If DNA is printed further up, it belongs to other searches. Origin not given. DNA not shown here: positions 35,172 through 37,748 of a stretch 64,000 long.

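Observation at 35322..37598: GRE2 carries a non-canonical glycyl-radical loop (RIGGY) and a GCWE cysteine loop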

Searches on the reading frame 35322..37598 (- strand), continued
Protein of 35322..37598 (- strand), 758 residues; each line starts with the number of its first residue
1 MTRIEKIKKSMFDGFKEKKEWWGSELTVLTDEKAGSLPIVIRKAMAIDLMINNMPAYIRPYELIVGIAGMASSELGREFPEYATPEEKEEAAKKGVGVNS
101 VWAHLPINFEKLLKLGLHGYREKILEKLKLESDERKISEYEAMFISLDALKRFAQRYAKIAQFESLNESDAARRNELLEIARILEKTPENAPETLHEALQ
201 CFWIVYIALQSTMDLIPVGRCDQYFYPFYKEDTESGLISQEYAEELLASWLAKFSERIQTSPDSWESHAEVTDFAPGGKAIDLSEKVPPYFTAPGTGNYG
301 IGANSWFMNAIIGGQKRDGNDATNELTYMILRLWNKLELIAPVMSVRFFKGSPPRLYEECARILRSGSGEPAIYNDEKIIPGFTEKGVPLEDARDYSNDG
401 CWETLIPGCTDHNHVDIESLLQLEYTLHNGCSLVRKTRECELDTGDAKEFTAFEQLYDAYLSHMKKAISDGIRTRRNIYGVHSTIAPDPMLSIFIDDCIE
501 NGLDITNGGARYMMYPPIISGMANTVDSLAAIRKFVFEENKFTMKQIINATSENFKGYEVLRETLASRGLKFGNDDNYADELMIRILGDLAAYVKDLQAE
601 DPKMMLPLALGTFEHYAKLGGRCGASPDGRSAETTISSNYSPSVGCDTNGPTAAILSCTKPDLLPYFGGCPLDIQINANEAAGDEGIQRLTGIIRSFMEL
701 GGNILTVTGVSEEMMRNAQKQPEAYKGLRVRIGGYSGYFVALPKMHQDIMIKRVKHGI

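Call 39: search_solved_structures(query=window:35322-37598:-, show_alignments=4, max_evalue=1e-90)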
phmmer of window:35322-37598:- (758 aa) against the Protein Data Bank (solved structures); distinct sequences matched with E-value up to 1e-90: 4.
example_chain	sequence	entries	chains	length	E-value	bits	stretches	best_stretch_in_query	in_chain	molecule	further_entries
5i2a_A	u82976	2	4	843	5.6e-101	342.3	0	300-558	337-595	Diol-dehydratase | Diol dehydratase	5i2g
9f3w_A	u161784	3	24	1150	2.4e-95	323.7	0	306-753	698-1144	Choline trimethylamine-lyase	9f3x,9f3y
6vxc_A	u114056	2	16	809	2.7e-94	320.2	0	307-754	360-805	Trans-4-hydroxy-L-proline dehydratase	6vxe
1r8w_A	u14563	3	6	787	7.9e-92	312.1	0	302-756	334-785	glycerol dehydratase | B12-independent glycerol dehydratase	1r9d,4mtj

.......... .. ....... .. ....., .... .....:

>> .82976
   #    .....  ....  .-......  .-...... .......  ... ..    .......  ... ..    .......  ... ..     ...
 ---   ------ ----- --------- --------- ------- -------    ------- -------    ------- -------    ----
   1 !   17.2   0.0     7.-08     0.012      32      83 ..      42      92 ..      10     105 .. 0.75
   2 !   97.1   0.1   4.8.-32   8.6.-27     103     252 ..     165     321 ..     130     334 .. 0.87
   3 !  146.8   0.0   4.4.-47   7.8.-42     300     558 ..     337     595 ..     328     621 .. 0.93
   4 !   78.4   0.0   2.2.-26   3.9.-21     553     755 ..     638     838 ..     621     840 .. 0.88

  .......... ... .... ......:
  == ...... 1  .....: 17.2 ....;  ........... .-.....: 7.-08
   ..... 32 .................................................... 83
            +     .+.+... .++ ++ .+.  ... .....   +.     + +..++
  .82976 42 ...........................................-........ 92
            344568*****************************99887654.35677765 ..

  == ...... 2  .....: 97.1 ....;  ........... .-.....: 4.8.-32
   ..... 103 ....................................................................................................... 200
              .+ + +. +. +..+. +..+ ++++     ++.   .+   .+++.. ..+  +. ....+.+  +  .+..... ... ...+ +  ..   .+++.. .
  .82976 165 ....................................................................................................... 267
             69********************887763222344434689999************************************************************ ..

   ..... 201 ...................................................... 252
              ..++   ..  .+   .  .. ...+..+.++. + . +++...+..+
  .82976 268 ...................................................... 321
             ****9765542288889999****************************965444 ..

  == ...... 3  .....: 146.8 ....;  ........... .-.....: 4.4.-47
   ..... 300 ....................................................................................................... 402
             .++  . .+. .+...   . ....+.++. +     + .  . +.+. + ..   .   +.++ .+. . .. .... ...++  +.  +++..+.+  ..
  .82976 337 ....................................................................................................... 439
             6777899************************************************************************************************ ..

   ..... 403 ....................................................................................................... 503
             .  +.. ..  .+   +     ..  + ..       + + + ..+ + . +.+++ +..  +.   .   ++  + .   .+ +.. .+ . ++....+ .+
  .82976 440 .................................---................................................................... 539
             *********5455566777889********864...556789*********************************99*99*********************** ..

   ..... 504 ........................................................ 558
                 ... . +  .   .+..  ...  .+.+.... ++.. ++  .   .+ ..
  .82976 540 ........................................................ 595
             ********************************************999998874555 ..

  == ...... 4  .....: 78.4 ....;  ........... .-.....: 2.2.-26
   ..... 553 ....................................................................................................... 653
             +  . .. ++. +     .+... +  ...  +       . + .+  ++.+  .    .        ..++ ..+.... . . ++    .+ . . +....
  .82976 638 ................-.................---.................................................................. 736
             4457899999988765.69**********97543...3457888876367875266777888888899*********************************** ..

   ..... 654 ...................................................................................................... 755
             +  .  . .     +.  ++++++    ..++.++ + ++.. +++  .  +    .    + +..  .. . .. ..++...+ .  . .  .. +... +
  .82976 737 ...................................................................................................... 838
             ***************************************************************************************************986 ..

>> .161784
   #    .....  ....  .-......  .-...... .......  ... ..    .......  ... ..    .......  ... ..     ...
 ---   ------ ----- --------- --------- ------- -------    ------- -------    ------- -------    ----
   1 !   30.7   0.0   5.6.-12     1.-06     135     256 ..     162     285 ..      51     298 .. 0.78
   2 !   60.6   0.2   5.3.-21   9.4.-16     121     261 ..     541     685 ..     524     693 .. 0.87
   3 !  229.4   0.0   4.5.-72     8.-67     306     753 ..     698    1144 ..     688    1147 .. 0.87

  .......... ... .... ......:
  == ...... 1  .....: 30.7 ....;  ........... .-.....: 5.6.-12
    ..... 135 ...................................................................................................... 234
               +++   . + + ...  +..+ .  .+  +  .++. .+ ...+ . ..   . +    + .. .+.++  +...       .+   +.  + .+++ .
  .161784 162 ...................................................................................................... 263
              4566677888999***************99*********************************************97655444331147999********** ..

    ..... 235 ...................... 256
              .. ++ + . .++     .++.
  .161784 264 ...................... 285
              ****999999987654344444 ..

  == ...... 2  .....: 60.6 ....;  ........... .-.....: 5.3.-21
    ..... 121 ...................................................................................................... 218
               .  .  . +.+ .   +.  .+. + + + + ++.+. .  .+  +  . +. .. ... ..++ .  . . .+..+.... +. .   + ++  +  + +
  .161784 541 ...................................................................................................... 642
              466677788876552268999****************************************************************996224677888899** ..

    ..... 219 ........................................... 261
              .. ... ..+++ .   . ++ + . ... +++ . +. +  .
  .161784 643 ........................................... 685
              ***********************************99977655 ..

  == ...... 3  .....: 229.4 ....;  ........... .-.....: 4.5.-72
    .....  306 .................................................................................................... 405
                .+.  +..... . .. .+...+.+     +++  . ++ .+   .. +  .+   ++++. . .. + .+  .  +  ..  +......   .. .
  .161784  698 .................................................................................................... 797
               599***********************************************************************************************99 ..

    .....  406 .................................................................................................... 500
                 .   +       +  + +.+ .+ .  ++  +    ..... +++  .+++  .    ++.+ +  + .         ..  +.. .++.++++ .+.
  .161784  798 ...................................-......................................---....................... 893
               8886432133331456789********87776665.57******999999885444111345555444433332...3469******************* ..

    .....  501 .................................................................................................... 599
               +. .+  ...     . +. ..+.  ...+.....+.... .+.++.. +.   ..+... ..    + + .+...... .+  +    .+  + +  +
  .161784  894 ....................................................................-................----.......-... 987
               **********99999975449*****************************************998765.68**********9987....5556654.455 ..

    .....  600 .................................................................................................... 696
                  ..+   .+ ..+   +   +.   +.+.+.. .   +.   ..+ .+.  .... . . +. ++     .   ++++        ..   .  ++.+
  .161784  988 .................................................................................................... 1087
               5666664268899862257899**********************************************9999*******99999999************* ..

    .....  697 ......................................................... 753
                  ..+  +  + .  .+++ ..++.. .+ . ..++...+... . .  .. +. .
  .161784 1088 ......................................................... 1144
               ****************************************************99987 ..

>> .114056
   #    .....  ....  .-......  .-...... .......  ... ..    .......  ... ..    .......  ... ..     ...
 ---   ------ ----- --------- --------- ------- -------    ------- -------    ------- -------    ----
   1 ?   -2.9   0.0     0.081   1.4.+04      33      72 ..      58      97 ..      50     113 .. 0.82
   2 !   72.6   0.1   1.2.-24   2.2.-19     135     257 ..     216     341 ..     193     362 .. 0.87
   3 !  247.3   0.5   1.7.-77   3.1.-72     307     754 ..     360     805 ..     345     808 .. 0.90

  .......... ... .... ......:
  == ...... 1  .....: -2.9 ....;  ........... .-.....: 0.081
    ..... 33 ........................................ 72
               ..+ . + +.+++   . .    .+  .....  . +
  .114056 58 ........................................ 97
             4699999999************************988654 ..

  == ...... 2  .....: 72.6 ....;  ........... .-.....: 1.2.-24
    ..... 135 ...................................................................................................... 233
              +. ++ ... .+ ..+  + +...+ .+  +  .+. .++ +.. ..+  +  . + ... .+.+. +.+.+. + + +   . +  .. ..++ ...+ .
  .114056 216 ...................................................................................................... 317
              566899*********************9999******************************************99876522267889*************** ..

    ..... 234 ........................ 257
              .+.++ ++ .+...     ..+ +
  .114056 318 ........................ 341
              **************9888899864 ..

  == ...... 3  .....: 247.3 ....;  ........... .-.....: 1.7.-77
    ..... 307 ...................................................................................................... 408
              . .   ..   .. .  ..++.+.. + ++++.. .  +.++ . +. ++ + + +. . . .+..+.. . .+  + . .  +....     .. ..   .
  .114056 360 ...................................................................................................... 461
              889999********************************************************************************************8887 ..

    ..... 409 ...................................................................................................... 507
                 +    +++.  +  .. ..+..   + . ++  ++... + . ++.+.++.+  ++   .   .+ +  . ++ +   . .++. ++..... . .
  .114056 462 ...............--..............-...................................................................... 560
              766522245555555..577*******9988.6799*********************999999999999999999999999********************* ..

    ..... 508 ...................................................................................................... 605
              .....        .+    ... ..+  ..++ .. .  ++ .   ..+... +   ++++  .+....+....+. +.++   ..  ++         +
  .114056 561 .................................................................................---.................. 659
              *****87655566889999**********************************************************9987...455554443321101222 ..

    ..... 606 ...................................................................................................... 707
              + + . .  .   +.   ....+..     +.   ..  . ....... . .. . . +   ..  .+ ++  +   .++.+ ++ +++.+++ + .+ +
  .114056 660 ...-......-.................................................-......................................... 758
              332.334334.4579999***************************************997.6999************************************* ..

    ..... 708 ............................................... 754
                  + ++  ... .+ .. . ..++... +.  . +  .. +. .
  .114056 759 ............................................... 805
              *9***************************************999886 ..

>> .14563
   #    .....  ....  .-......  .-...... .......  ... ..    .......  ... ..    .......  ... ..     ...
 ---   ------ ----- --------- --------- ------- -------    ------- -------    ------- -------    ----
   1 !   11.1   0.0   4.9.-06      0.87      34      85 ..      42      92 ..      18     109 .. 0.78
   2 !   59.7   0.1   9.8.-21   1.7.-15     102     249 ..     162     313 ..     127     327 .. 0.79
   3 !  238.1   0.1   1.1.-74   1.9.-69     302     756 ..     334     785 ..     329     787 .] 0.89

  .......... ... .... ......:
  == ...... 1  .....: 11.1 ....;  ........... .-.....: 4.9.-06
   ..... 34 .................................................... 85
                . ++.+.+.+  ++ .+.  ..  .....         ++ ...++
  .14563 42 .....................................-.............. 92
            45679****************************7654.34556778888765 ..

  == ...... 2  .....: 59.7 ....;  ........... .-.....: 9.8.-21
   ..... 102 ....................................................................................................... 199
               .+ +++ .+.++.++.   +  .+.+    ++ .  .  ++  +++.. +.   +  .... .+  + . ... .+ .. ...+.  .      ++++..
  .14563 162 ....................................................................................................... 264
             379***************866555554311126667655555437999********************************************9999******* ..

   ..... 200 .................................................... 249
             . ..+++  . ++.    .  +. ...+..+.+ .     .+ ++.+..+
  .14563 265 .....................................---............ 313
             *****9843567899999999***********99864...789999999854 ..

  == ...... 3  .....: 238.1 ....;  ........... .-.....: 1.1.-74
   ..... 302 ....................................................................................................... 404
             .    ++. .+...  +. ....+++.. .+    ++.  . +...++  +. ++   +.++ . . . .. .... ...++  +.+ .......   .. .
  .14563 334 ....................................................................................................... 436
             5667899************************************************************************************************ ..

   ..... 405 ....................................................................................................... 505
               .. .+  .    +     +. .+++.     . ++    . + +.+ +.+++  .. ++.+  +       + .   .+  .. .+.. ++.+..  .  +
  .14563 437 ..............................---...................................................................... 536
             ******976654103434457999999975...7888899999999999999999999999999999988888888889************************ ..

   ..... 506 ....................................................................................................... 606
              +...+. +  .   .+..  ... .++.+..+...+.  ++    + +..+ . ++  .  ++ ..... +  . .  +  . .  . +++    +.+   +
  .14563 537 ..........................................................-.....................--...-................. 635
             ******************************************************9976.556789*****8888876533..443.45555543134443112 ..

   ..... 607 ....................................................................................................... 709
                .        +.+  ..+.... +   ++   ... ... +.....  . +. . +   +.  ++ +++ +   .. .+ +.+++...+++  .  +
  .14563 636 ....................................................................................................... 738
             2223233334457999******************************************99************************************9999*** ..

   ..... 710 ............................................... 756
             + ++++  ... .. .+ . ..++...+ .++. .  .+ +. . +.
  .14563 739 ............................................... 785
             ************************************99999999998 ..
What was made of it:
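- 35382..35417 (-): Gly loop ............. G734 is the predicted radical site and G733 the unusual preceding glycine. G734 aligns with GD G763 (call 39).
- The CXE motif and the His are kept (call 39).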

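Call 63: find_encoding_contigs(protein=P0006, flank=10000, max_places=1)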
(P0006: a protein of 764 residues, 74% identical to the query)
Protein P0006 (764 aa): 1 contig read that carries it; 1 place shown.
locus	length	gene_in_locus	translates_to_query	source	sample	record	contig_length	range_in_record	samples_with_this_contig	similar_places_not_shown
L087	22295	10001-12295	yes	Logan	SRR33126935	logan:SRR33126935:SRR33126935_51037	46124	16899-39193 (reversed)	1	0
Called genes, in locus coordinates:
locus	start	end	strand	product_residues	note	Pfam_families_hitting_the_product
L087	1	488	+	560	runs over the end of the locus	PF00364:Biotin_lipoyl, PF25997:BSH_YhbJ (weak), PF00890:FAD_binding_2 (weak), PF07992:Pyr_redox_2, PF12831:FAD_oxidored, PF13738:Pyr_redox_3, PF00070:Pyr_redox, PF02852:Pyr_redox_dim, +6 more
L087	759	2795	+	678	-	PF12729:4HB_MCP_1, PF00672:HAMP (faint), PF18947:HAMP_2, PF00015:MCPsignal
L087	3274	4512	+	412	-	PF00480:ROK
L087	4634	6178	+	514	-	PF02463:SMC_N (weak), PF00005:ABC_tran, PF13304:AAA_21 (faint), PF00005:ABC_tran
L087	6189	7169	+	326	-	PF02653:BPD_transp_2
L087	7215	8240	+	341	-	PF13407:Peripla_BP_4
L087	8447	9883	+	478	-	PF00171:Aldedh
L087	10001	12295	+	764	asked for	PF02901:PFL-like, PF01228:Gly_radical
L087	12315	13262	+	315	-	PF13353:Fer4_12 (weak), PF04055:Radical_SAM, PF17179:Fer4_22 (faint), PF13237:Fer4_10 (weak), PF14697:Fer4_21, PF12838:Fer4_7, PF13187:Fer4_9, PF00037:Fer4 (weak), +3 more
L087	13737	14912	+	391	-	PF00532:Peripla_BP_1, PF13407:Peripla_BP_4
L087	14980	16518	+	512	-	PF02463:SMC_N (faint), PF00005:ABC_tran, PF09818:ABC_ATPase (faint), PF13304:AAA_21 (faint), PF00005:ABC_tran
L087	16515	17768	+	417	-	PF02653:BPD_transp_2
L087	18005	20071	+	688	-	PF12729:4HB_MCP_1, PF00672:HAMP (weak), PF18947:HAMP_2, PF00015:MCPsignal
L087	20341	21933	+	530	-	PF00072:Response_reg, PF17853:GGDEF_2 (weak), PF00165:HTH_AraC, PF12833:HTH_18, PF00165:HTH_AraC (weak)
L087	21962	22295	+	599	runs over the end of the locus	PF02743:dCache_1, PF06580:His_kinase, PF02518:HATPase_c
